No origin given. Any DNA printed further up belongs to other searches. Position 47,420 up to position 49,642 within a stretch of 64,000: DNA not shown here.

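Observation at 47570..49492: Surface-targeted pentaheme cytochrome c with a T9SS C-terminal sorting domain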

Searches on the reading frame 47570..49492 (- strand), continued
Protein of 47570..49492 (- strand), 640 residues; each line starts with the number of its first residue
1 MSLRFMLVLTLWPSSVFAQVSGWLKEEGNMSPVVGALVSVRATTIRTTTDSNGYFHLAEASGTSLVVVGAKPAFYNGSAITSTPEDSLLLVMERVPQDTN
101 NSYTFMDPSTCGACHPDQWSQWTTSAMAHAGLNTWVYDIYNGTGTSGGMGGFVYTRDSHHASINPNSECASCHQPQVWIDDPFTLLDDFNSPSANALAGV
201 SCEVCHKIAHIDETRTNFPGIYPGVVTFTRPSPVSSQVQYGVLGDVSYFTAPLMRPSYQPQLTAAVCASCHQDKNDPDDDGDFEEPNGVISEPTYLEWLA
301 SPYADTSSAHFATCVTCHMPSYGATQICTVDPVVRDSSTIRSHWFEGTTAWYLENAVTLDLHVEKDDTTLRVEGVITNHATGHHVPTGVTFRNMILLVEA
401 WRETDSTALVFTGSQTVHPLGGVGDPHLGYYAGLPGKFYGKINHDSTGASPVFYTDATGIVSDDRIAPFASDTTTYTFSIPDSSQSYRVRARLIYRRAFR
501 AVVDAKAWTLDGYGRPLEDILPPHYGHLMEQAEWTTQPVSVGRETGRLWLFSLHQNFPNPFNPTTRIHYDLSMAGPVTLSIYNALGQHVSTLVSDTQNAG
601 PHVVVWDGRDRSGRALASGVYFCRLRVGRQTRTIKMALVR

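Call 36: search_solved_structures(query=A1, max_evalue=0.001, show_alignments=3)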
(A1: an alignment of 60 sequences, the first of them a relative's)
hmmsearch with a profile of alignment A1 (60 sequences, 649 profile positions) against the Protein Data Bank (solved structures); distinct sequences matched with E-value up to 0.001: 3.
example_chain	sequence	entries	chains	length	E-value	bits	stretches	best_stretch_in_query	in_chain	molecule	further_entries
9hfj_A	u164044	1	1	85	0.00059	21.3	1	25-103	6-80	SusC homolog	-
4rkm_A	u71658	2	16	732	0.00065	21.2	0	97-134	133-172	MccA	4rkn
5ze8_A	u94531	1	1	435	0.00071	21.1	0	352-414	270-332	cytochrome c552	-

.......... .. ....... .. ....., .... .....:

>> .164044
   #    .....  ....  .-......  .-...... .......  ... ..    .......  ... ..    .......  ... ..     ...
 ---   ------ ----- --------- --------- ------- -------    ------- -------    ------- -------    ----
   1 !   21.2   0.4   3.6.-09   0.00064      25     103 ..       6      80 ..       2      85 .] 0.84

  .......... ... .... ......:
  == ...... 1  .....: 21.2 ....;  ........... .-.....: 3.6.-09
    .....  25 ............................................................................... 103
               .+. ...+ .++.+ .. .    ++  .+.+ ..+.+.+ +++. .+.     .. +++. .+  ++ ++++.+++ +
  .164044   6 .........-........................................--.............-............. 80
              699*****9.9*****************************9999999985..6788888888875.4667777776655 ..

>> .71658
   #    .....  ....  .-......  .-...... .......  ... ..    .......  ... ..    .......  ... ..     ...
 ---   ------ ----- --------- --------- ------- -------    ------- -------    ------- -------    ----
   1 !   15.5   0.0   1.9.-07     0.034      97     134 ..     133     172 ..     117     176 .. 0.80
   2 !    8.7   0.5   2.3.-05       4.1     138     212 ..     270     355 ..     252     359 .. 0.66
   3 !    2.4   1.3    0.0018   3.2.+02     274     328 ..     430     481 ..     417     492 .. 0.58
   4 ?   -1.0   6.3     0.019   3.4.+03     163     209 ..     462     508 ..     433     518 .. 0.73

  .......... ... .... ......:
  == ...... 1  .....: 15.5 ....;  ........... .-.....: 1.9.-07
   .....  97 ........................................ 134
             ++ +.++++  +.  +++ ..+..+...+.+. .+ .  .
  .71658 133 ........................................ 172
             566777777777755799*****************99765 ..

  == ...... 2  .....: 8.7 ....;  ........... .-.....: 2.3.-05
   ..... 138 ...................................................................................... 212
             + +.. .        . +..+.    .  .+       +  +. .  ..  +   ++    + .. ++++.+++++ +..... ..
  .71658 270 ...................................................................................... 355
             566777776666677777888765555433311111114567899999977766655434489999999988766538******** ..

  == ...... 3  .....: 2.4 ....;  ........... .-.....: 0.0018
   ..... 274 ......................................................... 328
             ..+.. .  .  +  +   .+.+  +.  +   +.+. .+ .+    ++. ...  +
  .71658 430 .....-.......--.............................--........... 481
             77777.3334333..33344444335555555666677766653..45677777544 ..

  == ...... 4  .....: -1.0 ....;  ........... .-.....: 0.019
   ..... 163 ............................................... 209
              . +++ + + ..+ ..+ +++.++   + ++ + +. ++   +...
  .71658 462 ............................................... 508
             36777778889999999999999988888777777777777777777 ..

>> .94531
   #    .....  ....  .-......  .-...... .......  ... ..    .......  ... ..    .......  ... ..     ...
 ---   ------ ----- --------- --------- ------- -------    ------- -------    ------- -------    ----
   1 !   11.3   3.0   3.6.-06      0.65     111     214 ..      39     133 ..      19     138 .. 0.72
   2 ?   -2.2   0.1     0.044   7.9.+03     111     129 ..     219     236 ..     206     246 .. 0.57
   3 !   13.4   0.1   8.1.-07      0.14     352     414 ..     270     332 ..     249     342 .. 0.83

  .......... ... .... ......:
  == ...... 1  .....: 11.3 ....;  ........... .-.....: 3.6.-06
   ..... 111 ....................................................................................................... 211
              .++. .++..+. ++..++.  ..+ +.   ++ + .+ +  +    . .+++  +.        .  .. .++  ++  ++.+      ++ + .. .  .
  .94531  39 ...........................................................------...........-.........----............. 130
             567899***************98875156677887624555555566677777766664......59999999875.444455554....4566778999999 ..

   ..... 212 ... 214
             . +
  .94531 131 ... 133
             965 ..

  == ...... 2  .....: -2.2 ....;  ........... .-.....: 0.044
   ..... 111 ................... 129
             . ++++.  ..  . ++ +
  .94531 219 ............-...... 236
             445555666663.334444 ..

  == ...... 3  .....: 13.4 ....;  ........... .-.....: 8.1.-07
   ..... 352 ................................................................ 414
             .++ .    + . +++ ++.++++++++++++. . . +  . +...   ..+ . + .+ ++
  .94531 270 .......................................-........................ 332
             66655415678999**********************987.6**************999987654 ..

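Call 40: list_cluster_members(proteins=[P0001, P0002])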
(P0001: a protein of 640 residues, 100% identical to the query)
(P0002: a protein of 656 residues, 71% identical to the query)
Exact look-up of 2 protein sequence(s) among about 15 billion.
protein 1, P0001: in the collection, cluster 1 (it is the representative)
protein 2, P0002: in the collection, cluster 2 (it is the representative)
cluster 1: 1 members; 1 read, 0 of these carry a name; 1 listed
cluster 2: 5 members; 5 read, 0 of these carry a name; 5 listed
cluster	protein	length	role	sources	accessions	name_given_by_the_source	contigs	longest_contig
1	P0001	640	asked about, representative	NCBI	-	-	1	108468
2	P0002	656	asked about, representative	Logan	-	-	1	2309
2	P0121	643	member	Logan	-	-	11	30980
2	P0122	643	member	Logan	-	-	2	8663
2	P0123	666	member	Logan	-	-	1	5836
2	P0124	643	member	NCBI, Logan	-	-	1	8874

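Call 42: find_encoding_contigs(protein=P0121, flank=10000, max_places=4)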
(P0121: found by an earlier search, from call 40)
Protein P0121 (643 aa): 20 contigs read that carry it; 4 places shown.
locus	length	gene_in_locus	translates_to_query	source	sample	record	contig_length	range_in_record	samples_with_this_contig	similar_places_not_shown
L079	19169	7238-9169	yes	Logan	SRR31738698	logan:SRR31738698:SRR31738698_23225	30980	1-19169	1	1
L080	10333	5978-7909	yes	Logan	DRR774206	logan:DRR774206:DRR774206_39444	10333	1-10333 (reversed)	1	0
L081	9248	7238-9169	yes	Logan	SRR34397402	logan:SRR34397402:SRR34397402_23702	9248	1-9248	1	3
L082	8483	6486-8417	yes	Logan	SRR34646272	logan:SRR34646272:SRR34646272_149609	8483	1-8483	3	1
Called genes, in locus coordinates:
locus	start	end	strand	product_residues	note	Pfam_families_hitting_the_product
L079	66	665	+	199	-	PF02627:CMD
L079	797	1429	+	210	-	-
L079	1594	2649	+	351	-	PF01207:Dus, PF00977:His_biosynth (weak)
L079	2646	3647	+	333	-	PF00756:Esterase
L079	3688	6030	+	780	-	PF13414:TPR_11 (weak), PF13432:TPR_16 (weak), PF13424:TPR_12 (weak), PF14559:TPR_19 (weak), PF13176:TPR_7 (weak), PF13414:TPR_11 (weak), PF13432:TPR_16 (weak), PF14559:TPR_19, +15 more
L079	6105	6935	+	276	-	PF01503:PRA-PH (faint), PF03819:MazG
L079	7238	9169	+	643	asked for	PF13620:CarboxypepD_reg (weak), PF13715:CarbopepD_reg_2 (weak), PF14522:Cytochrome_C7 (faint), PF22113:Mtrc-MtrF_II-IV_dom (faint), PF23968:Phage_cement_3 (weak), PF13860:FlgD_ig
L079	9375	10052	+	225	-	-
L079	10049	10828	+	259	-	PF02567:PhzC-PhzF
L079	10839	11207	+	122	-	-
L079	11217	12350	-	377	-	PF01590:GAF, PF00989:PAS, PF13188:PAS_8, PF08448:PAS_4 (weak), PF13426:PAS_9 (weak)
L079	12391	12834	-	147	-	PF07681:DoxX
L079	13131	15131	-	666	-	-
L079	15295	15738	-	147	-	PF07606:DUF1569 (weak)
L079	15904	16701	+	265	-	-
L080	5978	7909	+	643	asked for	PF13620:CarboxypepD_reg (weak), PF13715:CarbopepD_reg_2 (weak), PF14522:Cytochrome_C7 (faint), PF22113:Mtrc-MtrF_II-IV_dom (faint), PF23968:Phage_cement_3 (weak), PF13860:FlgD_ig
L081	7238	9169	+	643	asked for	PF13620:CarboxypepD_reg (weak), PF13715:CarbopepD_reg_2 (weak), PF14522:Cytochrome_C7 (faint), PF22113:Mtrc-MtrF_II-IV_dom (faint), PF23968:Phage_cement_3 (weak), PF13860:FlgD_ig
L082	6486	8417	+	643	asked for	PF13620:CarboxypepD_reg (weak), PF13715:CarbopepD_reg_2 (weak), PF14522:Cytochrome_C7 (faint), PF22113:Mtrc-MtrF_II-IV_dom (faint), PF23968:Phage_cement_3 (weak), PF13860:FlgD_ig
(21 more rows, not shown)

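Call 48: search_protein_families(library=ncbifam, proteins=[P0038, P0037, P0119, P0071, P0060, P0088, P0059, P0077, P0101, P0113], max_evalue=0.01)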
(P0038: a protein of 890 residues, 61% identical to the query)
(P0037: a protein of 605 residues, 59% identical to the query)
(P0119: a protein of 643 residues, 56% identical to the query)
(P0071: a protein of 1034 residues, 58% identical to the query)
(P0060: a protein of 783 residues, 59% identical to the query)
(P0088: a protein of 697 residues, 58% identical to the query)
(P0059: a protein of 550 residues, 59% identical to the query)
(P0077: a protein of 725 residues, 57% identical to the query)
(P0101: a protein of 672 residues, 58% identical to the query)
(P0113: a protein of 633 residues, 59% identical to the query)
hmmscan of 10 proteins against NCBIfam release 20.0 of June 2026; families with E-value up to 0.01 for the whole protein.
P0038 (890 aa): 1 family
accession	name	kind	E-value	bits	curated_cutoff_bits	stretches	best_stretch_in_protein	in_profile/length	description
TIGR04056.1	OMP_RagA_SusC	subfamily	0.00014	20.3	368.25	1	34-81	2-49/981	SusC/RagA family TonB-linked outer membrane protein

P0037 (605 aa): 7 families
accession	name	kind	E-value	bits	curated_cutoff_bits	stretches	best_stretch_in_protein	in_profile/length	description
NF040886.1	cyt_C_like_Sec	equivalog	3.2e-09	35.9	250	1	274-408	204-323/423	multiheme c-type cytochrome (seleno)protein ExtKL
TIGR03507.1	decahem_SO1788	subfamily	1.6e-06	26.8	209.3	1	268-396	262-359/672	OmcA/MtrC family decaheme c-type cytochrome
NF049990.1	CellobisidaseCelK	equivalog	2.6e-05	22.6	1700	1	547-603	824-883/889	cellulose 1,4-beta-cellobiosidase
TIGR04056.1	OMP_RagA_SusC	subfamily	0.00033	19.1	368.25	1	26-99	2-72/981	SusC/RagA family TonB-linked outer membrane protein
TIGR03508.1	decahem_SO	subfamily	0.0015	18.1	192.2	1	178-337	3-158/258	DmsE family decaheme c-type cytochrome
NF041198.1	UshA_like_PCGU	equivalog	0.0032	16.1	275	0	118-139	407-428/519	UshA-like (seleno)protein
NF052345.1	S_layer_anammox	exception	0.0048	14.3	1400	1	21-91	1309-1382/1596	Kustd1514 family S-layer glycoprotein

P0119 (643 aa): 4 families
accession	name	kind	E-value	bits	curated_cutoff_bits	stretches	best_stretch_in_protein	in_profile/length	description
NF040886.1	cyt_C_like_Sec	equivalog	2.1e-06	26.6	250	0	244-426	172-337/423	multiheme c-type cytochrome (seleno)protein ExtKL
TIGR03507.1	decahem_SO1788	subfamily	9.4e-05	21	209.3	0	270-337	262-306/672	OmcA/MtrC family decaheme c-type cytochrome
NF052345.1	S_layer_anammox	exception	0.00031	18.2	1400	1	17-90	1300-1374/1596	Kustd1514 family S-layer glycoprotein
TIGR04056.1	OMP_RagA_SusC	subfamily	0.0078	14.6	368.25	1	31-95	2-63/981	SusC/RagA family TonB-linked outer membrane protein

P0071 (1034 aa): 1 family
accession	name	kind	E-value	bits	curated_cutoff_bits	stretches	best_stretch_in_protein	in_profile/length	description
NF040886.1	cyt_C_like_Sec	equivalog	2.7e-08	32.8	250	1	237-411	171-332/423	multiheme c-type cytochrome (seleno)protein ExtKL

P0060 (783 aa): 7 families
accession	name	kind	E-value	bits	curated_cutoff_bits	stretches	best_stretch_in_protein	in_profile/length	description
NF040886.1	cyt_C_like_Sec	equivalog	1.3e-07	30.6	250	1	113-401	47-323/423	multiheme c-type cytochrome (seleno)protein ExtKL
TIGR04056.1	OMP_RagA_SusC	subfamily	3.6e-07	28.9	368.25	1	23-97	2-73/981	SusC/RagA family TonB-linked outer membrane protein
TIGR03507.1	decahem_SO1788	subfamily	4.6e-06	25.4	209.3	1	260-386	261-356/672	OmcA/MtrC family decaheme c-type cytochrome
NF041198.1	UshA_like_PCGU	equivalog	0.00018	20.2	275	0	101-133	398-430/519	UshA-like (seleno)protein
NF052345.1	S_layer_anammox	exception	0.0004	17.9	1400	1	21-69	1312-1363/1596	Kustd1514 family S-layer glycoprotein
TIGR03437.1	Soli_cterm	paralog_domain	0.0024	17.7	29.05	0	570-620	39-91/225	Solibacter uncharacterized C-terminal domain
TIGR03153.1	cytochr_NrfH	equivalog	0.0067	16.5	134.2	0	299-325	41-62/138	cytochrome c nitrite reductase small subunit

P0088 (697 aa): 5 families
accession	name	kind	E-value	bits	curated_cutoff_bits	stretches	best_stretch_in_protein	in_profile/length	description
NF040886.1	cyt_C_like_Sec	equivalog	2.3e-07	29.8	250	1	121-411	46-327/423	multiheme c-type cytochrome (seleno)protein ExtKL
TIGR02232.1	myxo_disulf_rpt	repeat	4.3e-07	29.6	20.8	1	554-583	3-32/38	cysteine-rich acidic repeat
NF033207.2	midcut_by_XrtH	subfamily_domain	0.0022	18.1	45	1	584-609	30-57/175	midcut-by-XrtH protein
NF052345.1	S_layer_anammox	exception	0.0024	15.3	1400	1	30-93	1313-1379/1596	Kustd1514 family S-layer glycoprotein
TIGR03507.1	decahem_SO1788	subfamily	0.0039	15.7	209.3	0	278-330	576-625/672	OmcA/MtrC family decaheme c-type cytochrome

P0059 (550 aa): 4 families
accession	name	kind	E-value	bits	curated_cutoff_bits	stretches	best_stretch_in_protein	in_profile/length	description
NF052345.1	S_layer_anammox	exception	2.5e-06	25.1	1400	1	24-91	1309-1377/1596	Kustd1514 family S-layer glycoprotein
NF040886.1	cyt_C_like_Sec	equivalog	3.1e-05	22.7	250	0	117-148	44-75/423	multiheme c-type cytochrome (seleno)protein ExtKL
TIGR03507.1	decahem_SO1788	subfamily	0.0001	21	209.3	1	268-398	263-361/672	OmcA/MtrC family decaheme c-type cytochrome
TIGR04056.1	OMP_RagA_SusC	subfamily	0.0031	15.9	368.25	1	29-78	2-50/981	SusC/RagA family TonB-linked outer membrane protein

P0077 (725 aa): 2 families
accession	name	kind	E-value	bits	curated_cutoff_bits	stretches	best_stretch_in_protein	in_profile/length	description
NF052345.1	S_layer_anammox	exception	8.8e-09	33.3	1400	1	21-110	1289-1379/1596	Kustd1514 family S-layer glycoprotein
NF040886.1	cyt_C_like_Sec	equivalog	2.9e-08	32.7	250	0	137-203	47-114/423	multiheme c-type cytochrome (seleno)protein ExtKL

P0101 (672 aa): 4 families
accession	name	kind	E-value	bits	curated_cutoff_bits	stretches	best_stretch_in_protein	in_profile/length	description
NF040886.1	cyt_C_like_Sec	equivalog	1e-08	34.2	250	1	224-405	167-333/423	multiheme c-type cytochrome (seleno)protein ExtKL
TIGR03507.1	decahem_SO1788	subfamily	2.2e-08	33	209.3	1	256-388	263-363/672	OmcA/MtrC family decaheme c-type cytochrome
NF052345.1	S_layer_anammox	exception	0.00065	17.2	1400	1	16-80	1312-1377/1596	Kustd1514 family S-layer glycoprotein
TIGR03153.1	cytochr_NrfH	equivalog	0.001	19.2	134.2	0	290-320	38-63/138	cytochrome c nitrite reductase small subunit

P0113 (633 aa): 7 families
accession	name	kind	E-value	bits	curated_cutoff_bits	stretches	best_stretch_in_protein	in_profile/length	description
TIGR03507.1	decahem_SO1788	subfamily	6.7e-06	24.8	209.3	0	267-392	261-353/672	OmcA/MtrC family decaheme c-type cytochrome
NF040886.1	cyt_C_like_Sec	equivalog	0.0014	17.3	250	0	274-419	204-333/423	multiheme c-type cytochrome (seleno)protein ExtKL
TIGR04201.1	Myxo_Cys_RPT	repeat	0.0024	18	25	1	561-581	2-22/22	Cys-rich repeat-containing protein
NF045523.1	MXAN_5453_fam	exception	0.0025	16.4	500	1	554-632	470-542/544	MXAN_5453 family MXYO-CTERM-anchored protein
NF052345.1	S_layer_anammox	exception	0.0025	15.2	1400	1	22-98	1303-1381/1596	Kustd1514 family S-layer glycoprotein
TIGR03153.1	cytochr_NrfH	equivalog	0.0043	17.1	134.2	0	303-333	38-63/138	cytochrome c nitrite reductase small subunit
TIGR03901.2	MYXO-CTERM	domain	0.0071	16.7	20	1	601-633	1-34/34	MYXO-CTERM sorting domain-containing protein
